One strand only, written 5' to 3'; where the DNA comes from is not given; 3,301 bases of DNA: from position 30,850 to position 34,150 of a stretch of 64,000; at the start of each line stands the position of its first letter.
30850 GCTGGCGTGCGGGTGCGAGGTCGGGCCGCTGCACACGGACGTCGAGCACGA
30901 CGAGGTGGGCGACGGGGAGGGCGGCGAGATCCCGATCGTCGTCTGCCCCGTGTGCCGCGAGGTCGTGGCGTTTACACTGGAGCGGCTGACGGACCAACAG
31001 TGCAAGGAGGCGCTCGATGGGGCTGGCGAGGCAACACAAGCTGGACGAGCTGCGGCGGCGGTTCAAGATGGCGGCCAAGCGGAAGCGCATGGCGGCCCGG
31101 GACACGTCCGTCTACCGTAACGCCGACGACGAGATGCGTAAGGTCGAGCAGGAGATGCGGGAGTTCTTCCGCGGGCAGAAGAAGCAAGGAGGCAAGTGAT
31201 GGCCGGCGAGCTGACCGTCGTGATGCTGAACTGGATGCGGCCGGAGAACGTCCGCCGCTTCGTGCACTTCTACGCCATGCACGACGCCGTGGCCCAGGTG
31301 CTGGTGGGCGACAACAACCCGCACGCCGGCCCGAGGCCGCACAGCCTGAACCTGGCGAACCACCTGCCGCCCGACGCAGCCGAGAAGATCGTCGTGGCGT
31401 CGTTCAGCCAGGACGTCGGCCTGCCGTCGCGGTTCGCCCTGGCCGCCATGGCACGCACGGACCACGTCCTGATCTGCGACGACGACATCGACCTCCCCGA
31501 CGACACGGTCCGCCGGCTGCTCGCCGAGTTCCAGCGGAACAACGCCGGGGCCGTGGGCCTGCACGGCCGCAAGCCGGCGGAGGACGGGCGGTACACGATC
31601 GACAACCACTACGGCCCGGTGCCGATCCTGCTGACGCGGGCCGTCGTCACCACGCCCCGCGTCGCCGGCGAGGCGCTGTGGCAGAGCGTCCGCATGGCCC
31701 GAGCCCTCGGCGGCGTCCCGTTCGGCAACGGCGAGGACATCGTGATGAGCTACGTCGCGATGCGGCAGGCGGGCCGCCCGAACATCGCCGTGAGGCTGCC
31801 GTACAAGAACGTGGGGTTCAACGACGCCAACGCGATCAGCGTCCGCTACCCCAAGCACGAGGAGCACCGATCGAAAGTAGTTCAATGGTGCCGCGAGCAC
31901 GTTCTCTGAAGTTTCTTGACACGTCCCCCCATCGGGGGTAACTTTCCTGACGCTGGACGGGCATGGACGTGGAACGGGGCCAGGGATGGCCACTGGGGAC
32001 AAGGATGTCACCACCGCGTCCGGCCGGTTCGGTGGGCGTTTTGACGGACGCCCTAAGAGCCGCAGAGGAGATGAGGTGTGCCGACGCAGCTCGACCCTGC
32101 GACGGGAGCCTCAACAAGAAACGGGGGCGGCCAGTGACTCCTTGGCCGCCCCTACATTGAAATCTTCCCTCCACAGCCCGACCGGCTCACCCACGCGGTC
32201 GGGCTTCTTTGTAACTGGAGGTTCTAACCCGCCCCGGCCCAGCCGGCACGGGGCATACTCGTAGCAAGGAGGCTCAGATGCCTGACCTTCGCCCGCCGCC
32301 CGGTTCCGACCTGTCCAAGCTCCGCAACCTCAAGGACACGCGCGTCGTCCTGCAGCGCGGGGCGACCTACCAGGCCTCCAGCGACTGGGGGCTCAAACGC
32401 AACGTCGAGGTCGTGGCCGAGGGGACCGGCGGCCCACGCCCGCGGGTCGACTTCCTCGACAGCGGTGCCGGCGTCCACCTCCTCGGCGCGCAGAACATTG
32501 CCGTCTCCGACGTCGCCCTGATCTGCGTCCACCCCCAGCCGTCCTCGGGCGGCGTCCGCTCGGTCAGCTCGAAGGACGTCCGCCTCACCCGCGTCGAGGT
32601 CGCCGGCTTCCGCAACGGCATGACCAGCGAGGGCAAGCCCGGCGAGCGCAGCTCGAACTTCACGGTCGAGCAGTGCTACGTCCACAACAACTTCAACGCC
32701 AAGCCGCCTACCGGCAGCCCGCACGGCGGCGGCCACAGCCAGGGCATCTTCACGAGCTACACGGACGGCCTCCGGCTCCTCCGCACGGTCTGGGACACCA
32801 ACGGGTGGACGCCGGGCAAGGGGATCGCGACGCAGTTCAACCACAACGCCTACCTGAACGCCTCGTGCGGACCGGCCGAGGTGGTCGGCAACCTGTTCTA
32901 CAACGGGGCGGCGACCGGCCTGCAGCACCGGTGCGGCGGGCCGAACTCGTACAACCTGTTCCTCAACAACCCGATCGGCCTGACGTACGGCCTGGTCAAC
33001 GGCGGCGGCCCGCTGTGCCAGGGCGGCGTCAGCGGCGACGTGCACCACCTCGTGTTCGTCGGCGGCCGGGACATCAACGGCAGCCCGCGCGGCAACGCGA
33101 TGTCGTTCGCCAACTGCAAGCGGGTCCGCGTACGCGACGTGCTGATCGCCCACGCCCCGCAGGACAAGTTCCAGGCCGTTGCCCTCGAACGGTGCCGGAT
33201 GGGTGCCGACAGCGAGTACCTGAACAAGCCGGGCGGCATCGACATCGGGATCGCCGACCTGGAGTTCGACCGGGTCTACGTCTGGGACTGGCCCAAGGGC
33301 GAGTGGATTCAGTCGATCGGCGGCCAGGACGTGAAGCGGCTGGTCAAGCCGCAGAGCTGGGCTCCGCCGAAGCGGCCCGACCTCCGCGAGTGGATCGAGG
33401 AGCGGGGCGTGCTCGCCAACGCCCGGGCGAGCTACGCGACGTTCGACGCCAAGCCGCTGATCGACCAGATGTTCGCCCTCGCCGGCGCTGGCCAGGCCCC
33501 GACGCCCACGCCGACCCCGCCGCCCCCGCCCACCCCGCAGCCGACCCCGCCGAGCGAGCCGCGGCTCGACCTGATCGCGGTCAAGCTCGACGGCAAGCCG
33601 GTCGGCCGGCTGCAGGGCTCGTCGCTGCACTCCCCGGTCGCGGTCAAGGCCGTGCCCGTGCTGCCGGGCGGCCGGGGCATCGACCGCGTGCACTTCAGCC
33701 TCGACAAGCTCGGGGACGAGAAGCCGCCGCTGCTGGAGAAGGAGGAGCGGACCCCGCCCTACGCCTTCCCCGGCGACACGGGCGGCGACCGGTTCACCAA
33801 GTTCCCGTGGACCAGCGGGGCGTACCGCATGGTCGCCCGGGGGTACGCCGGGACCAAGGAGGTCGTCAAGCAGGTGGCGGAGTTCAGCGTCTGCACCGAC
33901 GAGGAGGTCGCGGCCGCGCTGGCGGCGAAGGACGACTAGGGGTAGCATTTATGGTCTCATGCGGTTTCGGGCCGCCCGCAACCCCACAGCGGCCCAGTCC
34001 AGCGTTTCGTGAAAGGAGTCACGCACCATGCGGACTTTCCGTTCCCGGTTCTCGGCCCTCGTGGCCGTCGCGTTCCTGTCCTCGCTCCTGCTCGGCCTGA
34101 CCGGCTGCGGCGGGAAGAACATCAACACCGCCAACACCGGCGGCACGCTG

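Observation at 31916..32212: Candidate virus-encoded CsrB/RsmZ-like decoy RNA with GGA hexaloop hairpins and a near-consensus high-affinity CsrA site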

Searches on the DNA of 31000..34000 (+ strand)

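Call 12: search_dna_similar(query=window:31000-34000:+, collection=phages, mode=distant, max_rows=20)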
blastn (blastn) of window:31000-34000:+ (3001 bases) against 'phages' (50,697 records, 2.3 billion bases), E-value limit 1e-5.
No match.
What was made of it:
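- Tried and rejected: blastn of the region against the phage collection gave no match (call 12).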

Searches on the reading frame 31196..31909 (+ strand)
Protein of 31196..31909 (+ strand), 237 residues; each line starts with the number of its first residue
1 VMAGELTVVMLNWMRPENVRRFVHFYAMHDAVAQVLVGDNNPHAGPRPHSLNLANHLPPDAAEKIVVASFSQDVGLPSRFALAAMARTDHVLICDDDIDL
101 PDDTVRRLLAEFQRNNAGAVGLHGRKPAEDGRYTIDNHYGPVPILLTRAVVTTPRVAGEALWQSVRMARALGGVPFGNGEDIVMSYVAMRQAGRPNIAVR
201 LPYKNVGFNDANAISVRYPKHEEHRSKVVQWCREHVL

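Call 13: search_protein_families(library=pfam, proteins=[window:31196-31909:+], max_evalue=0.01)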
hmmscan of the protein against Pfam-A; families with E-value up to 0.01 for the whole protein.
window:31196-31909:+ (237 aa): 4 families
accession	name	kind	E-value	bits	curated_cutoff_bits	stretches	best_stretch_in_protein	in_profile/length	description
PF09258.16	Glyco_transf_64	-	5.4e-13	49.2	21.3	1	6-227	1-219/245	Glycosyl transferase family 64 domain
PF13506.12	Glyco_transf_21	-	6.1e-05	23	21.7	1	83-120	27-63/174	Glycosyl transferase family 21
PF00535.33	Glycos_transf_2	-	0.0001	22.7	23.3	1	79-138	70-130/168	Glycosyl transferase family 2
PF13641.12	Glyco_tranf_2_3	-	0.0047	17.4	27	1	51-123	45-122/230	Glycosyltransferase like family 2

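Call 16: find_related_loci(query=window:31196-31909:+, collection=viral_contigs, flank=5000)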
Query window:31196-31909:+ (237 aa) in viral_contigs; peptide patterns used: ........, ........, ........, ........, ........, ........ (x = any residue, [..] = any of these).
6 stretches matched a pattern, but none encodes a relative of the query by tblastn (E <= 1e-3).

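Call 19: find_encoding_contigs(protein=window:31196-31909:+, flank=3000, max_places=10)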
Protein window:31196-31909:+ (237 aa): no gene with exactly this product is on record in the collection.
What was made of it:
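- Tried and rejected: An exact-protein look-up with the GTG start failed, because the called gene starts at 31199 (call 19).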

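Call 85: find_homologous_proteins(query=window:31199-31909:+, max_evalue=1e-10)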
Query window:31199-31909:+ (236 aa): 23 proteins with E <= 1e-10 among 2332 candidates.
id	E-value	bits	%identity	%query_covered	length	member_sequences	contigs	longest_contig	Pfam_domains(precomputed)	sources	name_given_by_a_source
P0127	4.3e-157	539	100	100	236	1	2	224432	PF09258.17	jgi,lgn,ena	-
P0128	3.5e-98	346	65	98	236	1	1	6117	PF09258.17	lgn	-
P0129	6.7e-95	335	63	100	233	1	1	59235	PF09258.17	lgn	-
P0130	1.1e-76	276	55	99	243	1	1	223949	PF09258.17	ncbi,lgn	-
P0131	2.3e-63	232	52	100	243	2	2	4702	PF09258.17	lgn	-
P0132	1.2e-53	200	50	98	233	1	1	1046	PF09258.17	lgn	-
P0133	3.0e-51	192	47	100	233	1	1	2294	PF09258.17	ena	-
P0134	5.6e-51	192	45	100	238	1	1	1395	PF09258.17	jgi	jgi:hypothetical protein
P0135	3.0e-50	189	48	98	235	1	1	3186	PF09258.17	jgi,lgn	-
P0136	9.5e-49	184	46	100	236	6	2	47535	PF09258.17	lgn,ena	-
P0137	3.8e-41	159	39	98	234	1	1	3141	PF09258.17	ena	-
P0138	4.8e-31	126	39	99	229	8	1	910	PF09258.17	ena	-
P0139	9.4e-30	122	40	97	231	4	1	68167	PF09258.17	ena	-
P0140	2.6e-29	121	38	97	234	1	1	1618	PF09258.17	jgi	jgi:hypothetical protein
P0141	3.3e-29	120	38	97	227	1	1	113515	PF09258.17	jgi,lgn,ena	-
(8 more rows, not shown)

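Call 86: find_encoding_contigs(protein=P0128, flank=5000, max_places=2)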
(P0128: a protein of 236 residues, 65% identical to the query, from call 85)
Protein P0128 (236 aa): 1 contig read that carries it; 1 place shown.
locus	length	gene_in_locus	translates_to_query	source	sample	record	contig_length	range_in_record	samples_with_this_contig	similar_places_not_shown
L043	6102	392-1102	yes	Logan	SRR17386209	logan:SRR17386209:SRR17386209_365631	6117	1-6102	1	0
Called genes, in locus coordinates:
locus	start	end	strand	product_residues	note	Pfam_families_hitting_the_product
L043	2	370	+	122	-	?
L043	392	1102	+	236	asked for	PF09258:Glyco_transf_64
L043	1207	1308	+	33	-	-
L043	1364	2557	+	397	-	-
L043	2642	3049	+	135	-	-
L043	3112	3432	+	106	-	-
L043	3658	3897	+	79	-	-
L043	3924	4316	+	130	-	-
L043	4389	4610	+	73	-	-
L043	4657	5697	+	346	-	PF10518:TAT_signal (weak)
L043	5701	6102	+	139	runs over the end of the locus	?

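Call 87: find_encoding_contigs(protein=P0130, flank=10000, max_places=2)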
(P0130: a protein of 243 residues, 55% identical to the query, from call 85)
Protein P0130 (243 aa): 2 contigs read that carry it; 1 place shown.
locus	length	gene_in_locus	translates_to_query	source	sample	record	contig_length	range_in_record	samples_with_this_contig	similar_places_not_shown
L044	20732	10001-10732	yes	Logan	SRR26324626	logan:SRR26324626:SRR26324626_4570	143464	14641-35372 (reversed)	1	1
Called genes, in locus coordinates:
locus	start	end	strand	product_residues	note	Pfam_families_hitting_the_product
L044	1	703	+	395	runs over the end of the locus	-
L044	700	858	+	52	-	-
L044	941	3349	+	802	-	-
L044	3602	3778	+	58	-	-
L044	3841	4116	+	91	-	-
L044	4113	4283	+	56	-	-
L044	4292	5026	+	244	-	-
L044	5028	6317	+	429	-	-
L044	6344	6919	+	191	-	-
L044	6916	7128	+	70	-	-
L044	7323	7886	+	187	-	-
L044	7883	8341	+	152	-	-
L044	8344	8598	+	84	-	-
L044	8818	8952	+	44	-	-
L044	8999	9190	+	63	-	-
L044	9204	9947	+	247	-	-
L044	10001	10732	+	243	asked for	PF09258:Glyco_transf_64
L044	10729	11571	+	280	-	-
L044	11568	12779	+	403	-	-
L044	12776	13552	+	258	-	-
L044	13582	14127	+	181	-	PF13578:Methyltransf_24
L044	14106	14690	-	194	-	PF13469:Sulfotransfer_3 (faint), PF17784:Sulfotransfer_4 (weak)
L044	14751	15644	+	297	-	PF04055:Radical_SAM (weak)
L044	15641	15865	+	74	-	-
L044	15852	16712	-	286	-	PF00535:Glycos_transf_2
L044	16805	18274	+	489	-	-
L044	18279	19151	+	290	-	-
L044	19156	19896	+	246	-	-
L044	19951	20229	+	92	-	-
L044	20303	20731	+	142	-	-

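Call 89: find_encoding_contigs(protein=P0131, flank=5000, max_places=2)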
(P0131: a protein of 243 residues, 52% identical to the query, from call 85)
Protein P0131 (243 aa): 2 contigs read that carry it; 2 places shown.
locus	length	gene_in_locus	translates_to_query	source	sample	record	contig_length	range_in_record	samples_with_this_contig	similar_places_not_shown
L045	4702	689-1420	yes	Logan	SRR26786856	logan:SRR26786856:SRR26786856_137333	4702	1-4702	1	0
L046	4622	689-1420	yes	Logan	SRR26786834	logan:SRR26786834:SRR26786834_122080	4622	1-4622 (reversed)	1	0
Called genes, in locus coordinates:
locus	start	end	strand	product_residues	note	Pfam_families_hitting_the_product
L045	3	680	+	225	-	?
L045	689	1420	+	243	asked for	PF09258:Glyco_transf_64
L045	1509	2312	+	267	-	PF10111:Glyco_tranf_2_2 (faint)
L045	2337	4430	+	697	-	PF13229:Beta_helix (weak)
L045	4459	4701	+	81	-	?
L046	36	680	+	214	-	-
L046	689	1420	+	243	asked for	PF09258:Glyco_transf_64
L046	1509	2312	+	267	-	PF10111:Glyco_tranf_2_2 (faint)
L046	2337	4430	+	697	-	PF13229:Beta_helix (weak)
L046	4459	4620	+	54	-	?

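Call 90: find_encoding_contigs(protein=P0136, flank=6000, max_places=2)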
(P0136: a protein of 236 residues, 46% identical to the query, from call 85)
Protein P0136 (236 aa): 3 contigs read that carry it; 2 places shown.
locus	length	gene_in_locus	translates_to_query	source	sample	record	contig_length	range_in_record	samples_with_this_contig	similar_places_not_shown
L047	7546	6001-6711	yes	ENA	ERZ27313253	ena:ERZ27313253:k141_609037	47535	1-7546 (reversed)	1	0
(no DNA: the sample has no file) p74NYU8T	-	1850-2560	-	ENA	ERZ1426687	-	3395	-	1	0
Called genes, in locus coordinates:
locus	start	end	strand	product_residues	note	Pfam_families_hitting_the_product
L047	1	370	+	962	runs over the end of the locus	-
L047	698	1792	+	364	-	-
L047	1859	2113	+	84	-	-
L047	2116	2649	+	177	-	-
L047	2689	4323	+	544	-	-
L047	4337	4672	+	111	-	PF13290:CHB_HEX_C_1, PF13287:Fn3_assoc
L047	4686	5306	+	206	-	-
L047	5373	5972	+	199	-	-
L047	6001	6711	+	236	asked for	PF09258:Glyco_transf_64 (weak)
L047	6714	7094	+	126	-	-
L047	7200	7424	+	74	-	-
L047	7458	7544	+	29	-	?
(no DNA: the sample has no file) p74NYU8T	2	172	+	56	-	?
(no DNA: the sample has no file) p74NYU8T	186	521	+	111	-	PF13290:CHB_HEX_C_1, PF13287:Fn3_assoc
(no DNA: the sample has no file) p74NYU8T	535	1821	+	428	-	PF00657:Lipase_GDSL (faint), PF13472:Lipase_GDSL_2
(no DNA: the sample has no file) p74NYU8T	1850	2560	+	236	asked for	PF09258:Glyco_transf_64 (weak)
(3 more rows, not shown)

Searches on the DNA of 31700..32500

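Call 4: search_rna_families(source=window, start=31700, end=32500, threshold=evalue, max_evalue=10, show_alignments=3)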
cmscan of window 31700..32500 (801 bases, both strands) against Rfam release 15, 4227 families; matches with E-value up to 10: 7.
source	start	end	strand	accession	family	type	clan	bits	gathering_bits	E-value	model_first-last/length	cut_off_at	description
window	32236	32369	+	RF02131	GNAS-AS1_5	Gene; lncRNA;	-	23.2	70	3.4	1-124/124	no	GNAS antisense RNA 1 conserved region 5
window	32074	32158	+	RF02833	Scr3202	Gene; sRNA;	-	21.8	52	1.2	1-95/95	no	Streptomyces RNA 3202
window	32171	32210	+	RF02833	Scr3202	Gene; sRNA;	-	19.8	52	2.9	1-95/95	no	Streptomyces RNA 3202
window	32124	32152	+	RF03493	mir-1281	Gene; miRNA;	-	16.7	70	8.4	13-42/54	no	mir-1281 microRNA precursor family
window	32154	32208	+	RF01519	CC0196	Gene; sRNA;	-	15.8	35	0.74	1-58/58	no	Caulobacter sRNA CC0196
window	31949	32020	-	RF00603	SNORD23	Gene; snRNA; snoRNA; CD-box;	-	14.6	64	4.5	1-110/110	no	Small nucleolar RNA SNORD23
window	32249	32325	+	RF03086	chrB-b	Cis-reg;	-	13.8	36.5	3.7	1-49/49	no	chrB-b RNA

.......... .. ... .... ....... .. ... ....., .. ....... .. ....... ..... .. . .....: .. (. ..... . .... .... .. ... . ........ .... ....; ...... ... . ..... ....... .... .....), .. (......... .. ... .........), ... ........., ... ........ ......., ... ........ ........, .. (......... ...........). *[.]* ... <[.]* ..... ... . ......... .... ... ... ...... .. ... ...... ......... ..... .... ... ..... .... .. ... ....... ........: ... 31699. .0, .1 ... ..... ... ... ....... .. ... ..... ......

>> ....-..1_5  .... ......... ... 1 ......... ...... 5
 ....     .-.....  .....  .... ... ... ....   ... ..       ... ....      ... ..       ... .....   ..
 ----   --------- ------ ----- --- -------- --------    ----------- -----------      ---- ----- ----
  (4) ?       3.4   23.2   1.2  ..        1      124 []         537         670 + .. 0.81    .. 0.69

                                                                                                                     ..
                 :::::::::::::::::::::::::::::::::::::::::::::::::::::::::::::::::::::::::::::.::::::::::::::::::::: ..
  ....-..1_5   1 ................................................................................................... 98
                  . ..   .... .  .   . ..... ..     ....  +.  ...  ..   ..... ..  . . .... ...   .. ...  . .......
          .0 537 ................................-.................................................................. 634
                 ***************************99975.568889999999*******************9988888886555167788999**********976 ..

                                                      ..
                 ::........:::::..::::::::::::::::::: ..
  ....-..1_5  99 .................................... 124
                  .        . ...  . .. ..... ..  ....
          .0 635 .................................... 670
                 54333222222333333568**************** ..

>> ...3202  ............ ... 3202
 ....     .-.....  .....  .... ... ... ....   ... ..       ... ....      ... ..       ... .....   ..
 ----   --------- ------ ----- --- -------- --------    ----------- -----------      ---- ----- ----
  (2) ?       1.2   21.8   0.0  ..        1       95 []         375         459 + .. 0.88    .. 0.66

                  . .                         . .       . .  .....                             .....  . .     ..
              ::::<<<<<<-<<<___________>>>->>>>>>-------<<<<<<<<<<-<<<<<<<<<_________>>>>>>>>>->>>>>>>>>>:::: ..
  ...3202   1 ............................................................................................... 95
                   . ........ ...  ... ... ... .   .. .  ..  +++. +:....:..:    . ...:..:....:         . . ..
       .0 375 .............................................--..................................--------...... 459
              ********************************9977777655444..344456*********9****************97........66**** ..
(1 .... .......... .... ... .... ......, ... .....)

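Call 106: search_rna_families(source=window, start=31945, end=32060, threshold=evalue, max_evalue=10, show_alignments=2)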
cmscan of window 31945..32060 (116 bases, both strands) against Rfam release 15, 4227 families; matches with E-value up to 10: 2.
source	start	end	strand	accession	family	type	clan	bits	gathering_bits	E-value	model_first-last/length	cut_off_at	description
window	31956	32029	+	RF01023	mir-940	Gene; miRNA;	-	14.9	106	5.9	1-94/94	no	mir-940 microRNA precursor family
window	31948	32037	+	RF04107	mir-5391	Gene; miRNA;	-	13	99.3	3.1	1-68/68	no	mir-5391 microRNA precursor family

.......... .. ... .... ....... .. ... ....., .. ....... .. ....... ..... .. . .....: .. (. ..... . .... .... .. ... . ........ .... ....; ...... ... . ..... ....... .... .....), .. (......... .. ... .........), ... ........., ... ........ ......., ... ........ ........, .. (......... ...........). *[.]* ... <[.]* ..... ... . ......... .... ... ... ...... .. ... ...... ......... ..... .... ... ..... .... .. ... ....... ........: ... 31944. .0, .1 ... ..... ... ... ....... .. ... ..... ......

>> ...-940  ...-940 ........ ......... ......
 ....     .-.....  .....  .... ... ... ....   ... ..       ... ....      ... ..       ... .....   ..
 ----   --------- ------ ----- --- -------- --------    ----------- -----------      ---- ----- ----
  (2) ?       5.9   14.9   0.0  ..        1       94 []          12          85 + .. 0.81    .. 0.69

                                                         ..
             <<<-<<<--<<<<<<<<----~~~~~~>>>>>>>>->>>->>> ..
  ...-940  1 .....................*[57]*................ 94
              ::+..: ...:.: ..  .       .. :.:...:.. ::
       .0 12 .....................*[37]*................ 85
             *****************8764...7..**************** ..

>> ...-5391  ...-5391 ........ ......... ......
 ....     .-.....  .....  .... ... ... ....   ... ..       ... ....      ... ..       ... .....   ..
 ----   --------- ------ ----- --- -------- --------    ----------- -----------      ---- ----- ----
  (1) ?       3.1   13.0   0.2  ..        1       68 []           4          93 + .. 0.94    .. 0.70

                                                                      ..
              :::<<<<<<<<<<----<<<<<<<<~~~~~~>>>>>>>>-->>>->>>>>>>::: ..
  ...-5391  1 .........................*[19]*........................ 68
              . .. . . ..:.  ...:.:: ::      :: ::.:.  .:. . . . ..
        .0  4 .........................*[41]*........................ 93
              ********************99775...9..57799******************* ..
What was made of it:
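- On Csr/Rsm sponge sRNA (CsrB/RsmZ type): No Csr/Rsm-clan hit at E <= 10 on 801 nt or 116 nt (calls 4, 106).
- On TwoAYGGAY RNA (RF01731): No hit at E <= 10 (calls 4, 106).
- Closest known: Csr/Rsm sponge sRNAs. Different: No covariance-model match (calls 4, 106).
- No Csr/Rsm or TwoAYGGAY model hit (calls 4, 106).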
